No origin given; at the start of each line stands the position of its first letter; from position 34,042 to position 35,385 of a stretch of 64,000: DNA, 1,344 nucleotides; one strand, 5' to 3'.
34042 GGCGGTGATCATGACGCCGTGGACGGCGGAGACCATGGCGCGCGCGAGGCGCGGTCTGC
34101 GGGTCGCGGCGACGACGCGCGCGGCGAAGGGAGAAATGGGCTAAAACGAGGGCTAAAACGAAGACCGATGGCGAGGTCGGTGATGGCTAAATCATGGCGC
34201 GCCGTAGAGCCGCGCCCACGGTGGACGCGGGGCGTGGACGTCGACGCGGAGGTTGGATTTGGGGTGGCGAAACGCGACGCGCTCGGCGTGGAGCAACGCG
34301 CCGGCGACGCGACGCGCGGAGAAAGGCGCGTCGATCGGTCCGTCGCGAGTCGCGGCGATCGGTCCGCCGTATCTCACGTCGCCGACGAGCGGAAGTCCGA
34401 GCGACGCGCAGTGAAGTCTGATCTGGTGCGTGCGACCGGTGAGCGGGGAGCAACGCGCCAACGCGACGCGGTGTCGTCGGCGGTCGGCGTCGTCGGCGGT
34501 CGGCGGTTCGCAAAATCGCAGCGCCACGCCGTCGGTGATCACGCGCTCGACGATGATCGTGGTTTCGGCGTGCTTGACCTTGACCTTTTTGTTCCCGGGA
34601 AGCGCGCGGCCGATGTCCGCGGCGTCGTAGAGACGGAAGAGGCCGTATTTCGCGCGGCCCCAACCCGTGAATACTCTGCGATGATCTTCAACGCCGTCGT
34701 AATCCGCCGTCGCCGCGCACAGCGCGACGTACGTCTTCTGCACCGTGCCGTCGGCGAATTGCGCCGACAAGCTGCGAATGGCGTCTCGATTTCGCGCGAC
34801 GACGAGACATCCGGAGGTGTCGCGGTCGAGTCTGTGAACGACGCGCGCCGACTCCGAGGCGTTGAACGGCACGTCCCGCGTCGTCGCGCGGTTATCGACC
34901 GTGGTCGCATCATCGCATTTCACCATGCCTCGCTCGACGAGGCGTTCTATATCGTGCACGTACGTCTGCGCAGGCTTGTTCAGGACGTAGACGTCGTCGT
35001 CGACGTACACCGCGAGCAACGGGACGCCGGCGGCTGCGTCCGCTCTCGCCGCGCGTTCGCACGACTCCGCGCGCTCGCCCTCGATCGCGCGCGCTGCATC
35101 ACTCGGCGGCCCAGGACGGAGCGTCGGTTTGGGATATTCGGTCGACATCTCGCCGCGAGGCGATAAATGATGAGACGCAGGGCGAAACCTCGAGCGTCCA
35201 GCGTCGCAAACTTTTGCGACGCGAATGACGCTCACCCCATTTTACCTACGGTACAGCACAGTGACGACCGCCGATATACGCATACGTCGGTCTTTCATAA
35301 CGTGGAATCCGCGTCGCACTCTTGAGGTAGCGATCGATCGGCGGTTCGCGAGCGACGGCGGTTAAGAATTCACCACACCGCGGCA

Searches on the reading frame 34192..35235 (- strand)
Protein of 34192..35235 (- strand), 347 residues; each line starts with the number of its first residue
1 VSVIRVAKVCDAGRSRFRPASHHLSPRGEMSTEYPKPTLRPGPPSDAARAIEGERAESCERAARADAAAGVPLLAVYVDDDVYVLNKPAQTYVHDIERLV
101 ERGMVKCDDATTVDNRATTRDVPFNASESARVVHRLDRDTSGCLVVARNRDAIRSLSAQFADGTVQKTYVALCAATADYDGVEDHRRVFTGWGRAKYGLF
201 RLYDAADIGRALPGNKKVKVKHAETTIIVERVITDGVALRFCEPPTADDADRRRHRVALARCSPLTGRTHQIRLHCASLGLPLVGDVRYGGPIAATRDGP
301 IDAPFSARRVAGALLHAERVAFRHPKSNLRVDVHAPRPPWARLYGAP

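Call 3: search_protein_families(library=pfam, proteins=[window:34192-35235:-])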
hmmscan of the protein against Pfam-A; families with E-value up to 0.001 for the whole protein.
window:34192-35235:- (347 aa): 1 family
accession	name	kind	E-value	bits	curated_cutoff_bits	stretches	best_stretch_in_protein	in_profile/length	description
PF00849.27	PseudoU_synth_2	-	1.2e-27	97.5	26.8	1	81-278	1-152/152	RNA pseudouridylate synthase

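Call 60: search_protein_families(library=ncbifam, proteins=[window:34192-35232:-], max_evalue=0.001)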
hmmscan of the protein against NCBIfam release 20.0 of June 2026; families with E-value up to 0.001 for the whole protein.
window:34192-35232:- (346 aa): 6 families
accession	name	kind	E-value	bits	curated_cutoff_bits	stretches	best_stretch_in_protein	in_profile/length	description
TIGR00005.1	rluA_subfam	subfamily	3.7e-37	128.2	192.7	2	71-175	72-166/298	RluA family pseudouridine synthase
NF008249.0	PRK11025.1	equivalog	1.8e-26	92.8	378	2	69-173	90-181/317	23S rRNA pseudouridine(955/2504/2580) synthase RluC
NF008385.0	PRK11180.1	equivalog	1.1e-21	77.6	351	2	264-337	229-302/325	23S rRNA pseudouridine(1911/1915/1917) synthase RluD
NF008321.0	PRK11112.1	equivalog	2.6e-20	72.8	328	2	229-334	123-221/257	tRNA pseudouridine(65) synthase TruC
TIGR01621.1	RluA-like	hypoth_equivalog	3.2e-17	62.5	222.3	2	127-172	42-87/217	TIGR01621 family pseudouridine synthase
NF007543.0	PRK10158.1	equivalog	6.4e-16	58.7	286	2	72-172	14-100/219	bifunctional tRNA pseudouridine(32) synthase/23S rRNA pseudouridine(746) synthase RluA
